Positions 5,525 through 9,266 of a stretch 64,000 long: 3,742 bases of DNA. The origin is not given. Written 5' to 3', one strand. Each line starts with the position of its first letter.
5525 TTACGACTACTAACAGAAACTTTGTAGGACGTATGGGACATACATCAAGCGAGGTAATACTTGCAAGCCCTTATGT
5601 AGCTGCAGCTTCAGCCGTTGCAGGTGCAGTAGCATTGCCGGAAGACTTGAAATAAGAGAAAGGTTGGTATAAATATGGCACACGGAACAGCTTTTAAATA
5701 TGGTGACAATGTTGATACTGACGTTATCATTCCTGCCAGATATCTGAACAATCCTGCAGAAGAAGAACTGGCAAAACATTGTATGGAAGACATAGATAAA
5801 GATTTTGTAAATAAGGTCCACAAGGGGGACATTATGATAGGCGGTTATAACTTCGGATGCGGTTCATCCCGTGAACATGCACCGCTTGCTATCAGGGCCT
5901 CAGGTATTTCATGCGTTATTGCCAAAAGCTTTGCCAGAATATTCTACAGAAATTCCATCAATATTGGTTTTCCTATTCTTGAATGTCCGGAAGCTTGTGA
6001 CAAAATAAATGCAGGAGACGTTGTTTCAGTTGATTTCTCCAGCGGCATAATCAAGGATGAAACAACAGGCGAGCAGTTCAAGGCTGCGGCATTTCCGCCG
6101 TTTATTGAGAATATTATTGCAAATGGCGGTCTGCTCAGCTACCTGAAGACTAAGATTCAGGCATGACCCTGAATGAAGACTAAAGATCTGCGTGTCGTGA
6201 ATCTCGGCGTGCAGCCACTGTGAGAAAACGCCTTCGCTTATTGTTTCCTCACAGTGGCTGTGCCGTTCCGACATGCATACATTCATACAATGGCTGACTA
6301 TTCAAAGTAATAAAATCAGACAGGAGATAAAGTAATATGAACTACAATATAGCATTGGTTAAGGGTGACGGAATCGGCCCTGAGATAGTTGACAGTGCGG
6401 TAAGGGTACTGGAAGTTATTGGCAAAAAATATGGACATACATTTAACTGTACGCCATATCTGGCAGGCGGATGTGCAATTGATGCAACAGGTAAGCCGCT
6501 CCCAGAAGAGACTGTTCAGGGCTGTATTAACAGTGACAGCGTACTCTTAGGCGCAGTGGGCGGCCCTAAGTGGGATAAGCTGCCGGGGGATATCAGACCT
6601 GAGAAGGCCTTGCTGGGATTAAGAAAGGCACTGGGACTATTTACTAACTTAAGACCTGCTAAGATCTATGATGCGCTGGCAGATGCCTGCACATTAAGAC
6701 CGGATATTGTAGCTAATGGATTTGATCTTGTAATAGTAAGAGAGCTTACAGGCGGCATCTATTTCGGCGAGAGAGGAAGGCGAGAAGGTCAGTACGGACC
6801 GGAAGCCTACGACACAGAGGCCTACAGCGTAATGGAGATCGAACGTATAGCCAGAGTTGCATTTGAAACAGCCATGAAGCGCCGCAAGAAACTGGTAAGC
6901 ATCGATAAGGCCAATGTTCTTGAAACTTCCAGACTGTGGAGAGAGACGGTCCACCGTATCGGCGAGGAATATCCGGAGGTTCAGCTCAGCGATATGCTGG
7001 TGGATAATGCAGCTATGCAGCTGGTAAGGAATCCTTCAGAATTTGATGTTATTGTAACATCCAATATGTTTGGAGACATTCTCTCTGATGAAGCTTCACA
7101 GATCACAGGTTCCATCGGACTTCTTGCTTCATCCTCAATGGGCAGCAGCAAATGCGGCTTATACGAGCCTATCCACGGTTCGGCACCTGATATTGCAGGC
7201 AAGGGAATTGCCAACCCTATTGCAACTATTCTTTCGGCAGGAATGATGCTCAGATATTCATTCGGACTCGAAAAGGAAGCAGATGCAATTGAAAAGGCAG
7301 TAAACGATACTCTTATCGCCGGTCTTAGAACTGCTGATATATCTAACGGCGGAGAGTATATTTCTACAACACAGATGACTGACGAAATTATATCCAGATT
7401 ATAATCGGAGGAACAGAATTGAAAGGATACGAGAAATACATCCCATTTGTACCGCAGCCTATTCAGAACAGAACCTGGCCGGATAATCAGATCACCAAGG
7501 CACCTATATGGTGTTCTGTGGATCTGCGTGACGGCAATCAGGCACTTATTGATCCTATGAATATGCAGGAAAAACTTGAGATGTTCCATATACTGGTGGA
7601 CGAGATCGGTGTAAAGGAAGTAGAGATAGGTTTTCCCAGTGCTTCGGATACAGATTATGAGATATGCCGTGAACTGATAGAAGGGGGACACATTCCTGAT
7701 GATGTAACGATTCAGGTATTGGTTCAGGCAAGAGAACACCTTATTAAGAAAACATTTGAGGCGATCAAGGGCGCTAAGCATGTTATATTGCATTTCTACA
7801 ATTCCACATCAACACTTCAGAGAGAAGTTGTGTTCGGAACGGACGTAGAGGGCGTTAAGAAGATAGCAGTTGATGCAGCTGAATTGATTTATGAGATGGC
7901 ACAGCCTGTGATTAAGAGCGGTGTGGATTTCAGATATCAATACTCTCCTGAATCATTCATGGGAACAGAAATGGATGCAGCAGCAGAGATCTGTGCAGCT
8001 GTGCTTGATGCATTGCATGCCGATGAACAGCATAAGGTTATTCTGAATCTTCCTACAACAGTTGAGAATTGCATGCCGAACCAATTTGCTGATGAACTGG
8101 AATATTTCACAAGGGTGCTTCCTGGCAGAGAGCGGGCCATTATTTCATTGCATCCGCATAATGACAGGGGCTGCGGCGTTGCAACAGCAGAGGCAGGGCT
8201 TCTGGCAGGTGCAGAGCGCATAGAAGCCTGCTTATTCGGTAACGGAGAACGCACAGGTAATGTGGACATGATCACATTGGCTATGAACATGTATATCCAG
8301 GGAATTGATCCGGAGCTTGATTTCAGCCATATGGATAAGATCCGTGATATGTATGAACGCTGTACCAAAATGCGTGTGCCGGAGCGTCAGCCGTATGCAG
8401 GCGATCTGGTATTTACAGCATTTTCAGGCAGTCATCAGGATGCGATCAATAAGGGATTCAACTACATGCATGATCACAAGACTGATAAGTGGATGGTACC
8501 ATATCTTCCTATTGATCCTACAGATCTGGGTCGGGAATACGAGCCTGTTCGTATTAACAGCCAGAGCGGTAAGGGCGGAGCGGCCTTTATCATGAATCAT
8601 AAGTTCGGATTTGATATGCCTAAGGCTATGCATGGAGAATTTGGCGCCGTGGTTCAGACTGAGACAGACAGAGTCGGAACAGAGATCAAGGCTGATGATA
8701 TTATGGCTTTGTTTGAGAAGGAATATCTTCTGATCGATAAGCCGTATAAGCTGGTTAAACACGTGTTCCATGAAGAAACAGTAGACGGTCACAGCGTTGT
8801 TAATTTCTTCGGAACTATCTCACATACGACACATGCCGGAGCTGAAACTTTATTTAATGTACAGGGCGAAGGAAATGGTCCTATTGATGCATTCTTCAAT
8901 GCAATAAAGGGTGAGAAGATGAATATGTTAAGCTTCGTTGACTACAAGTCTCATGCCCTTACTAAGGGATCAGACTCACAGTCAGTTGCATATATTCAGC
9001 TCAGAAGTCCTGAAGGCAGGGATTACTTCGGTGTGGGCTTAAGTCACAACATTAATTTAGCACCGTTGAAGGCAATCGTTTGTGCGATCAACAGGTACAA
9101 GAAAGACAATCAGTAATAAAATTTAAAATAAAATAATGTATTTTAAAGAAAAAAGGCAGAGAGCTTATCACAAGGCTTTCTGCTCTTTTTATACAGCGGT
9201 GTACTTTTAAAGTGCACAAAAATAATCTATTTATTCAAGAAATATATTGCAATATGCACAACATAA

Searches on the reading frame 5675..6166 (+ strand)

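Call 17: search_protein_families(library=pfam, proteins=[window:5675-6166:+], max_evalue=0.001)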
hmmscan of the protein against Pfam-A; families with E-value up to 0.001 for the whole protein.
window:5675-6166:+ (163 aa): 1 family
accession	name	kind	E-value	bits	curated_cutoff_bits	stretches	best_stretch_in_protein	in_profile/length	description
PF00694.25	Aconitase_C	-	2.6e-20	73.5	22.8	1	37-100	60-124/131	Aconitase C-terminal domain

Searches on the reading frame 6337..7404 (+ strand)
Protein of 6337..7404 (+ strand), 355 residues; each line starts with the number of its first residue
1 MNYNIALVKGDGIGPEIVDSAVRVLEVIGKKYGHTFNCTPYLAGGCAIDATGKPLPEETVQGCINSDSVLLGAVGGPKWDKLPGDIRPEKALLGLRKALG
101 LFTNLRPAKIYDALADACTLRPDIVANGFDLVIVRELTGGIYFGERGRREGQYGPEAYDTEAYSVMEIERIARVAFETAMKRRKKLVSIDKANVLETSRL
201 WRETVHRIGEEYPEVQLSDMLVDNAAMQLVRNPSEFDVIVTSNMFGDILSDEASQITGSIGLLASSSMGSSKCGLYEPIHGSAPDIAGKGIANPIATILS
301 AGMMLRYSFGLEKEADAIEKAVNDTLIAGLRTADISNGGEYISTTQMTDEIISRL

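Call 17: search_protein_families(library=pfam, proteins=[window:6337-7404:+], max_evalue=0.001)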
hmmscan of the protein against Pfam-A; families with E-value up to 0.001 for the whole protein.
window:6337-7404:+ (355 aa): 1 family
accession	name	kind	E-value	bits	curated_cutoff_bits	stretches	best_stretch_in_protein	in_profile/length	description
PF00180.25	Iso_dh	-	9.5e-143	476.1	27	1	4-351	1-348/348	Isocitrate/isopropylmalate dehydrogenase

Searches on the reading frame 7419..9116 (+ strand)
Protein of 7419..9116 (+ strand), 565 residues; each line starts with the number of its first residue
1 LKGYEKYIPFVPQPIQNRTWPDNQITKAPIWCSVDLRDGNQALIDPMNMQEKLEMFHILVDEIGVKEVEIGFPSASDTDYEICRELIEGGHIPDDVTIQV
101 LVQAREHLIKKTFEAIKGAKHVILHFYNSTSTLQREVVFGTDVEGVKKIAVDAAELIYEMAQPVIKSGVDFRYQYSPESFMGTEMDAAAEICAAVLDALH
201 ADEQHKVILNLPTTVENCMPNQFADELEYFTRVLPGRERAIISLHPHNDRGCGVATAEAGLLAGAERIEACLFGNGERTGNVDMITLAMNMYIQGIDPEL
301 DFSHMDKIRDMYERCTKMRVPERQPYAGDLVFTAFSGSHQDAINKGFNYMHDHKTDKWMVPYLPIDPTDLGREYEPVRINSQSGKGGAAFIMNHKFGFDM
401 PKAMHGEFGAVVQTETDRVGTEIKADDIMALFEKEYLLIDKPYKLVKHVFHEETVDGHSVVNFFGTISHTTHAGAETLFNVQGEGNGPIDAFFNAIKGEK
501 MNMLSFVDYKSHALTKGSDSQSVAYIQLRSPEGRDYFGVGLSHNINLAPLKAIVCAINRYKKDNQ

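Call 17: search_protein_families(library=pfam, proteins=[window:7419-9116:+], max_evalue=0.001)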
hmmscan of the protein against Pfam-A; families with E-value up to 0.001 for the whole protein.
window:7419-9116:+ (565 aa): 3 families
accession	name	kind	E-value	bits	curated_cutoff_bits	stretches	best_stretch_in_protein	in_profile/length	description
PF00682.25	HMGL-like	-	1.7e-70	237.8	29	1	29-310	2-258/260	HMGL-like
PF22615.1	IPMS_D2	-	2.6e-31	108.2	27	1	329-393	1-66/66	Alpha-isopropylmalate synthase, post-catalytic domain-like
PF08502.15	LeuA_dimer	-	8.8e-23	81.1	24.9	1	422-560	1-130/131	LeuA allosteric (dimerisation) domain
